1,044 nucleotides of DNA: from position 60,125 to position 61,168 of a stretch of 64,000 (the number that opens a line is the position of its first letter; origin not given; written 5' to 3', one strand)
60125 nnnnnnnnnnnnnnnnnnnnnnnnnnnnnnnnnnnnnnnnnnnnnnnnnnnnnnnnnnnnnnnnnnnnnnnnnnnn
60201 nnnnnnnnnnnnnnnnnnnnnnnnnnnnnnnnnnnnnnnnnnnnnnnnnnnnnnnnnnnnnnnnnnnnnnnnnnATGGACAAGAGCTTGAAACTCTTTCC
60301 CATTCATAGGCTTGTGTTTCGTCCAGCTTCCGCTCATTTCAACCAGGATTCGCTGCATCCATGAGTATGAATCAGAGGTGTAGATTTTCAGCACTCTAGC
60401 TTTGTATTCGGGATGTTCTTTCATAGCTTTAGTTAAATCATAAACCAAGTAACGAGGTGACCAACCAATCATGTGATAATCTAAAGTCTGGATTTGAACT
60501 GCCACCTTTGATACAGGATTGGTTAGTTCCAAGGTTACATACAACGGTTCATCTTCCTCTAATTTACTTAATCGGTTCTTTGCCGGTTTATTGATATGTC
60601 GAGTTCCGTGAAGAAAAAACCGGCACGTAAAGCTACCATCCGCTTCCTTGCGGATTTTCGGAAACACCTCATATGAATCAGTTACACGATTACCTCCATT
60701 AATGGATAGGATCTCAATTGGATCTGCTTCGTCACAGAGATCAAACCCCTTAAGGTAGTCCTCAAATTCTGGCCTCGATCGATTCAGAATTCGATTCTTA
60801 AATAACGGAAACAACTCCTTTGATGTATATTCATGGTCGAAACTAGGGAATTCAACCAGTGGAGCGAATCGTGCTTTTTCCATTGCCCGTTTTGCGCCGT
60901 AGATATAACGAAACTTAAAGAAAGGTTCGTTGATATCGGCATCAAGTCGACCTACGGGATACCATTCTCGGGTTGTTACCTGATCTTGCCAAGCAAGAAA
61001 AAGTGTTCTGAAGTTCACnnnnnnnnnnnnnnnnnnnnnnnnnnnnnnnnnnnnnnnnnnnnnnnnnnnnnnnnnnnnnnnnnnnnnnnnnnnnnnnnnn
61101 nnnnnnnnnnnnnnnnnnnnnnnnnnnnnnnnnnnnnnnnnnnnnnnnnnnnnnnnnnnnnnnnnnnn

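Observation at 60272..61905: Candidate novel two-gene module: a short HipA-family kinase translationally coupled to an uncharacterised 248-aa partner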

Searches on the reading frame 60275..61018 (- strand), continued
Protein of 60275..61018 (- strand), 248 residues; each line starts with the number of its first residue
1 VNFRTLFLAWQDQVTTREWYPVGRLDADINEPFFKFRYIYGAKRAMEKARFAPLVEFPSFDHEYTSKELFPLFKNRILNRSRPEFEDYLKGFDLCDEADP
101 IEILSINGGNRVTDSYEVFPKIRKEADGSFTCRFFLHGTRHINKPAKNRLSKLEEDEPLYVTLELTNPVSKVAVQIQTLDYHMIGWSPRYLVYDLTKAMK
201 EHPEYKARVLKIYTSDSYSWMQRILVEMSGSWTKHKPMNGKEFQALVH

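Call 75: search_protein_families(library=padloc, proteins=[L028:4373-4996:+, L031:4296-4964:+, L072:4365-4979:+, L122:3279-3968:+, L029:4373-4801:+, L113:3047-3937:+, L126:1512-2042:+, L015:3776-4948:+], max_evalue=0.001)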
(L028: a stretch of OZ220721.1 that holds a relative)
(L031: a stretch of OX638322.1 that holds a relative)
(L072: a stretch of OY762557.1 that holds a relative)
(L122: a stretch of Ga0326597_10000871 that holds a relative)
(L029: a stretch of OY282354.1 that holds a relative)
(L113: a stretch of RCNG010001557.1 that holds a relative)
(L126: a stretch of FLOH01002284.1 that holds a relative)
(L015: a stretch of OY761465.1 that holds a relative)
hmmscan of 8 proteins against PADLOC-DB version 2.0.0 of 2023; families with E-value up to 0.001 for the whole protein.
L028:4373-4996:+ (208 aa): 0 families

L031:4296-4964:+ (223 aa): 0 families

L072:4365-4979:+ (205 aa): 3 families
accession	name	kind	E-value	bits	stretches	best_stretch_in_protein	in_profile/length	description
PDLC00433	ThsB1|ThsB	-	1.1e-64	215.4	1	38-203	2-163/164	TIR-like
PDLC04688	PDC-M50B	-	2.4e-57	191.7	1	38-201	2-159/162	-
PDLC00431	ThsB1|ThsB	-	1.9e-52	175.9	1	38-203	2-162/162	TIR-like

L122:3279-3968:+ (230 aa): 5 families
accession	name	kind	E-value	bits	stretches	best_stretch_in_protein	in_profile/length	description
PDLC04188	HEC-01B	-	1.7e-78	261.5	1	7-230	7-226/230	-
PDLC04190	HEC-01B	-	1.9e-43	146.7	1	12-184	1-168/168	-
PDLC04189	HEC-01B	-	2.3e-22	77.9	1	17-224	6-218/223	-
PDLC04186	HEC-01B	-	2e-18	64.8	1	84-230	48-192/196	-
PDLC04187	HEC-01B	-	5e-12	44.5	1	82-230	5-166/166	-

L029:4373-4801:+ (143 aa): 0 families

L113:3047-3937:+ (297 aa): 3 families
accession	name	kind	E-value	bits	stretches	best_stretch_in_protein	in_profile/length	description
PDLC04508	PDC-M19B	-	1e-104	347.8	1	27-297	3-269/269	-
PDLC04506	PDC-M19B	-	1.4e-49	166.7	1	28-231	10-236/236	-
PDLC04507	PDC-M19B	-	1.4e-22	78.4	1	24-289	2-240/252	-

L126:1512-2042:+ (177 aa): 0 families

L015:3776-4948:+ (391 aa): 0 families

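Call 78: search_protein_representatives(alignment_id=A1)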
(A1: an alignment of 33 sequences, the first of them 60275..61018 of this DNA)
Query: 33 sequences, 247 profile positions. Proteins with E-value up to 0.001 (for the whole library): 1598; up to 1e-10: 1021; up to 1e-30: 346. The best 150 are listed.
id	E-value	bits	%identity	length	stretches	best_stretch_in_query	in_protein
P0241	1.7e-112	391.7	-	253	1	1-246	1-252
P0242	3.0e-98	345.0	-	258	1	3-245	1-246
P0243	4.6e-87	308.4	-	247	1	1-246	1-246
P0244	5.0e-87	308.2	-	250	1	1-245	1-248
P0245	9.5e-87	307.3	-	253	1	1-246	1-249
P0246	6.7e-85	301.3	-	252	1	5-245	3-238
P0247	1.5e-84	300.2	-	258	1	30-218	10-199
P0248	2.7e-84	299.3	-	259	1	3-243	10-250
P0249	8.1e-80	284.6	-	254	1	3-246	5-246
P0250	2.3e-78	279.9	-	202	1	55-245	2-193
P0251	4.3e-78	279.0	-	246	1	1-245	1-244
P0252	1.1e-77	277.7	-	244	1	1-247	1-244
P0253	1.4e-76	274.0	-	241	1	1-245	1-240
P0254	1.8e-76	273.7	-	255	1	1-246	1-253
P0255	2.6e-76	273.1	-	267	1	3-245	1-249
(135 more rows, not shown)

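Call 94: search_protein_families(library=phrogs, proteins=[window:60275-61018:-], max_evalue=0.001)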
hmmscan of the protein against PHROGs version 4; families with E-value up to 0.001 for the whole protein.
window:60275-61018:- (248 aa): 1 family
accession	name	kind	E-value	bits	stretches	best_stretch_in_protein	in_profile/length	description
phrog_8026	-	unknown function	1.3e-48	166.7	1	5-233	6-229/246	-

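Call 95: search_dna_similar(query=window:60275-61018:-, collection=plasmids, mode=protein, max_rows=15)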
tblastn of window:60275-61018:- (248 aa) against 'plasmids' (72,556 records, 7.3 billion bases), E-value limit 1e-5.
Records with a match: 7; places in all: 7; records where one place covers at least 80% of the query: 4.
Best place of each record, by identity: <60% 7.
By first word of the organism name: Mycolicibacterium 4; Nostoc 1; Oscillatoria 1; Rhodococcus 1.
By predicted mobility (MOB-suite, as given by PLSDB): mobilizable 4; non-mobilizable 2; conjugative 1.
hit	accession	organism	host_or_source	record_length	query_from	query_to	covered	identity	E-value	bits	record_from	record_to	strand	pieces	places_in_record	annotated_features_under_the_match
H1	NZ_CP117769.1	Nostoc sp. UHCC 0926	whole organism,lichen surface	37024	4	247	98%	34.1%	1e-39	152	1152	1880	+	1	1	HIRAN domain-containing protein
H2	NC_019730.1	Oscillatoria nigro-viridis PCC 7112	-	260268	5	246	98%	31.6%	6e-35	139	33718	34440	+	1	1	HIRAN domain-containing protein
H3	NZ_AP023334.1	Mycolicibacterium sp. TY66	-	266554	4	229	91%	30.2%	6e-22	101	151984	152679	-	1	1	hypothetical protein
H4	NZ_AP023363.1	Mycolicibacterium sp. TY81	-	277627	4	229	91%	30.2%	6e-22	101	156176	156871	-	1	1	hypothetical protein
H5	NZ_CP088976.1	Rhodococcus pyridinivorans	pure culture,soil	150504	4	195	77%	34.5%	6e-22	101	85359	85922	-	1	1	HIRAN domain-containing protein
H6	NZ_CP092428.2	Mycolicibacterium rufum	-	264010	24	188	67%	31.9%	7e-12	72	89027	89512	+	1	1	HIRAN domain-containing protein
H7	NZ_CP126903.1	Mycolicibacterium vanbaalenii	cell culture,soil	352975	24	188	67%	30.7%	3e-12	73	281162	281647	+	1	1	HIRAN domain-containing protein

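Call 96: get_annotated_region(hit=H1, flank=3000)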
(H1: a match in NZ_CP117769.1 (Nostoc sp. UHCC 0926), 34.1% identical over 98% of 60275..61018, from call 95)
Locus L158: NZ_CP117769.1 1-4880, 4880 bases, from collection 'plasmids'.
description: Nostoc sp. UHCC 0926 plasmid pn5, complete sequence
organism: Nostoc sp. UHCC 0926 (NCBI taxid 3025190)
taxonomy: Bacteria; Cyanobacteriota; Cyanophyceae; Nostocales; Nostocaceae; Nostoc; Nostoc sp. UHCC 0926
host: -; source: whole organism,lichen surface; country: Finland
typing (MOB-suite, as given by PLSDB): mobilizable; relaxase MOBP
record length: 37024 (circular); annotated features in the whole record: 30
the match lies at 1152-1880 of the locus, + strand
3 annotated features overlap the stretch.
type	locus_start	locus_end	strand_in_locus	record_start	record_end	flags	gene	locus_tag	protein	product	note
CDS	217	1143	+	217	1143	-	-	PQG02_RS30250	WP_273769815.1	HipA-like protein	-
CDS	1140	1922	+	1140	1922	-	-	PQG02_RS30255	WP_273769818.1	HIRAN domain-containing protein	-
CDS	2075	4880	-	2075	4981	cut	-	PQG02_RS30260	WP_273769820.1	DUF499 domain-containing protein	-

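Call 97: search_dna_similar(query=window:60275-61018:-, collection=phages, mode=protein, max_rows=12)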
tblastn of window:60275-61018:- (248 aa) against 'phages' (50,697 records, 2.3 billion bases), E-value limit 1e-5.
Records with a match: 4; places in all: 4; records where one place covers at least 80% of the query: 4.
Best place of each record, by identity: <60% 4.
By first word of the organism name: Vibrio 4.
By host as written in the record: Vibrio cyclitrophicus 10N.286.55.A12 1; Vibrio cyclitrophicus 10N.222.46.E12 1; Vibrio cyclitrophicus 10N.222.46.F12 1; Vibrio cyclitrophicus 10N.286.45.B12 1.
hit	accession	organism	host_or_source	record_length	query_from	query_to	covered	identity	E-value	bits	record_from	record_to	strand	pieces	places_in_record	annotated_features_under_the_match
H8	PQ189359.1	Vibrio phage 10N.286.55.A12_PE001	Vibrio cyclitrophicus 10N.286.55.A12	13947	4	245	98%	27.8%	7e-22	100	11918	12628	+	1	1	hypothetical protein (x2)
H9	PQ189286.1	Vibrio phage 10N.222.46.E12_PE001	Vibrio cyclitrophicus 10N.222.46.E12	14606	4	245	98%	27.8%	3e-21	98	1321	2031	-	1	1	hypothetical protein (x2)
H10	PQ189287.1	Vibrio phage 10N.222.46.F12_PE001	Vibrio cyclitrophicus 10N.222.46.F12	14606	4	245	98%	27.8%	3e-21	98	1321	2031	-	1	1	hypothetical protein (x2)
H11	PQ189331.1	Vibrio phage 10N.286.45.B12_PE002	Vibrio cyclitrophicus 10N.286.45.B12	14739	4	245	98%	27.8%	3e-21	98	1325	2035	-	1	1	hypothetical protein (x2)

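Call 98: get_annotated_region(hit=H8, flank=3500)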
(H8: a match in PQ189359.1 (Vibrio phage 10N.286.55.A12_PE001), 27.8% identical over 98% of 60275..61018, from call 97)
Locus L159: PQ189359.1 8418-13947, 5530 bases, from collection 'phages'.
description: Vibrio phage 10N.286.55.A12_PE001, complete genome.
organism: Vibrio phage 10N.286.55.A12_PE001 (NCBI taxid 3385339)
taxonomy: Viruses; Varidnaviria; Bamfordvirae; Preplasmiviricota; Tectiliviricetes; Vinavirales
host: Vibrio cyclitrophicus 10N.286.55.A12; source: seawater; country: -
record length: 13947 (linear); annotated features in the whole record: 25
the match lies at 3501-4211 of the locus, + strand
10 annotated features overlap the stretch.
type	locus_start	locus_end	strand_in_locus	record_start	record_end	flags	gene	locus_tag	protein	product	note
CDS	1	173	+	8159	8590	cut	-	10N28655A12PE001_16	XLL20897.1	hypothetical protein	-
CDS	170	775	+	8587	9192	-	-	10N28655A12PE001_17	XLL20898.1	hypothetical protein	-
CDS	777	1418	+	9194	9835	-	-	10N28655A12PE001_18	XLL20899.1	hypothetical protein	-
CDS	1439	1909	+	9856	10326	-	-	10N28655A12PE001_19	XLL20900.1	hypothetical protein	EXLYS_BPT7_Peptidoglycan_transglycosylase_gp16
CDS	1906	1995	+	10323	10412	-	-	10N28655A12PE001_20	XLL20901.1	hypothetical protein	-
CDS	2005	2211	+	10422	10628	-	-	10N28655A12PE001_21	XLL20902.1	hypothetical protein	-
CDS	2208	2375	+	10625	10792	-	-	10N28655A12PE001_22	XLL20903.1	hypothetical protein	-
CDS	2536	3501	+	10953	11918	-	-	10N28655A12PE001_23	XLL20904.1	hypothetical protein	HipA-like_C-terminal_domain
CDS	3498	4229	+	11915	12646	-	-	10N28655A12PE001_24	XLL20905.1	hypothetical protein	HIRAN_domain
CDS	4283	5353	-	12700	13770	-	-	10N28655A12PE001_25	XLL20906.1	hypothetical protein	Y1572_HAEIN_Putative_integrase/recombinase_HI_1572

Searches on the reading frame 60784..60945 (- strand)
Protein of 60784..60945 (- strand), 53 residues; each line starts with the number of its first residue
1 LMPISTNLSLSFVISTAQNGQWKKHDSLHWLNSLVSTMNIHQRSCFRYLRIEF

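Call 83: search_protein_families(library=pfam, proteins=[window:60784-60945:-], max_evalue=1)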
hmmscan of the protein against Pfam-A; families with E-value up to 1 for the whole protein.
window:60784-60945:- (53 aa): 1 family
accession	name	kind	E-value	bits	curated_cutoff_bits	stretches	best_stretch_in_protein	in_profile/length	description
PF21104.3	Glyco_hydro_78_N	-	0.061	13.3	27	1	30-52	101-123/142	Glycosyl hydrolase family 78 alpha-rhamnosidase N-terminal domain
